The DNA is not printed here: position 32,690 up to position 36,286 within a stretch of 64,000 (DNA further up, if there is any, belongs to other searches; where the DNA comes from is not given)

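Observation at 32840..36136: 1098-aa OmpA-anchored surface protein built from C-x2-G-Y/F-x6-C modules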

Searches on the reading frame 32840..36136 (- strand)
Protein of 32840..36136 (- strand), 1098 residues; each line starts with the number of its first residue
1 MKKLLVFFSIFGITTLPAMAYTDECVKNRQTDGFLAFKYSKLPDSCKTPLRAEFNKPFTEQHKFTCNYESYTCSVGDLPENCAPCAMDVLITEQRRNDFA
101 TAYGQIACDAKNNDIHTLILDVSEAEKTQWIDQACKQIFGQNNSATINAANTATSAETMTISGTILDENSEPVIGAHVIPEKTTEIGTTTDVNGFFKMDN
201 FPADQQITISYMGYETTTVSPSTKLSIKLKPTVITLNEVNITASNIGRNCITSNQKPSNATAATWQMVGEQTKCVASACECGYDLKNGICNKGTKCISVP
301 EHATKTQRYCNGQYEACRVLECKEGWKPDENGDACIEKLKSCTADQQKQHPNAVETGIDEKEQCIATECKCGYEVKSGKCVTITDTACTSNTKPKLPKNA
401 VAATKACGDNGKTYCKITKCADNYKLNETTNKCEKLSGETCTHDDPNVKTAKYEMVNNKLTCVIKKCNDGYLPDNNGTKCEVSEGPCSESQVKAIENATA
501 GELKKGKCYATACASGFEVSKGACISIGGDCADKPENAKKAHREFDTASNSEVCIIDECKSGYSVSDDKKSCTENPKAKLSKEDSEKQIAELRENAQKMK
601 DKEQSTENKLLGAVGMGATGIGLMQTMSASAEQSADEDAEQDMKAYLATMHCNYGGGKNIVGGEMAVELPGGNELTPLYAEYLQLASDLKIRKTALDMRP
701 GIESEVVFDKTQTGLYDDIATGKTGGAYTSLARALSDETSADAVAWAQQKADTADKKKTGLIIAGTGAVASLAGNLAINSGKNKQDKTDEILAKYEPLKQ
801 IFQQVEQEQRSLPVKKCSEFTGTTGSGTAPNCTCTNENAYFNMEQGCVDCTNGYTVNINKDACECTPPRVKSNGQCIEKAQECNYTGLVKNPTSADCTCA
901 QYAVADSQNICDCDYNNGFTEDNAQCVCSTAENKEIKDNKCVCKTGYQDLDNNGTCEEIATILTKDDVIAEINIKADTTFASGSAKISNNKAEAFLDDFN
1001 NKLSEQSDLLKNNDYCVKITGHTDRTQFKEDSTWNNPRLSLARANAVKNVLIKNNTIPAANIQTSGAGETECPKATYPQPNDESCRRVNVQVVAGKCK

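Call 3: search_protein_families(library=pfam, proteins=[window:32840-36136:-], max_evalue=1)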
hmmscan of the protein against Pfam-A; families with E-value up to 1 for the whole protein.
window:32840-36136:- (1098 aa): 5 families
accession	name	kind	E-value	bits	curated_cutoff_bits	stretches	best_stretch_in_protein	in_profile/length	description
PF13715.12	CarbopepD_reg_2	-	1e-14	54.7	32.2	1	161-240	1-87/88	CarboxypepD_reg-like domain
PF00691.25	OmpA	-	2.2e-14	54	27.2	1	979-1082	1-93/98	OmpA family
PF13620.12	CarboxypepD_reg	-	7.2e-10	39.5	32.3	1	160-220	1-65/82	Carboxypeptidase regulatory-like domain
PF15976.11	CooC_C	-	0.021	15.3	29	1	153-210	11-65/93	CS1-pili formation C-terminal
PF10623.15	PilI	-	0.04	14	25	0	430-466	9-45/77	Plasmid conjugative transfer protein PilI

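Call 4: search_protein_families(library=ncbifam, proteins=[window:32840-36136:-], max_evalue=1)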
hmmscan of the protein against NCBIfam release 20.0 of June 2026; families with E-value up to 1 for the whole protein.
window:32840-36136:- (1098 aa): 23 families
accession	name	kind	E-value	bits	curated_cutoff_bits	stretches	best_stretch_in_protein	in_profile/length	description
TIGR04056.1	OMP_RagA_SusC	subfamily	2.1e-20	72.7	368.25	1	160-245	2-87/981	SusC/RagA family TonB-linked outer membrane protein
TIGR03350.1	type_VI_ompA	equivalog_domain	3.7e-13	49.6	139.8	1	966-1092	20-137/137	type VI secretion system protein TssL, long form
NF053611.1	YiaD_Gzip_OmpA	equivalog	7.6e-12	45.4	175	1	964-1092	91-206/206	YiaD family glycine zipper/OmpA-like lipoprotein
NF006508.0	PRK08944.1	subfamily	5.8e-11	42.2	259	1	949-1096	154-291/304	MotB family protein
NF006541.1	PRK09038.1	equivalog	3.1e-10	40.1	283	1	963-1092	128-248/253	flagellar motor protein MotD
NF006285.1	PRK08457.1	equivalog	5.3e-09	36.2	250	1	934-1091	83-229/253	flagellar motor protein MotB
NF004651.0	PRK05996.1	equivalog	9.7e-07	28.6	342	1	1003-1054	333-383/424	MotB family protein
NF005831.1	PRK07734.1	equivalog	1.6e-06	28.1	301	1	934-1090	99-246/250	flagellar motor protein MotB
NF053585.1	OMP_LP_YfiB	equivalog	2.5e-06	27.4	128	1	1016-1091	89-159/163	outer membrane lipoprotein YfiB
NF005195.1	PRK06667.1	equivalog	2.6e-06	27.4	300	1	972-1075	118-217/241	flagellar motor protein MotB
NF005382.1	PRK06925.1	equivalog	3.3e-06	27.5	264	1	950-1090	91-221/225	flagellar motor protein MotS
NF005444.0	PRK07033.1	equivalog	7.9e-06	25.1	520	1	972-1093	310-422/438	DotU family type VI secretion system protein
NF045788.1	Omp38Acinit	equivalog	1.9e-05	23.9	500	1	1014-1067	272-321/354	outer membrane protein Omp38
NF005999.0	PRK08126.1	subfamily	2.5e-05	23.3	571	1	967-1093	314-431/432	hypothetical protein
NF006542.0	PRK09039.1-1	equivalog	3.6e-05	22.9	388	1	979-1071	510-603/627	peptidoglycan -binding protein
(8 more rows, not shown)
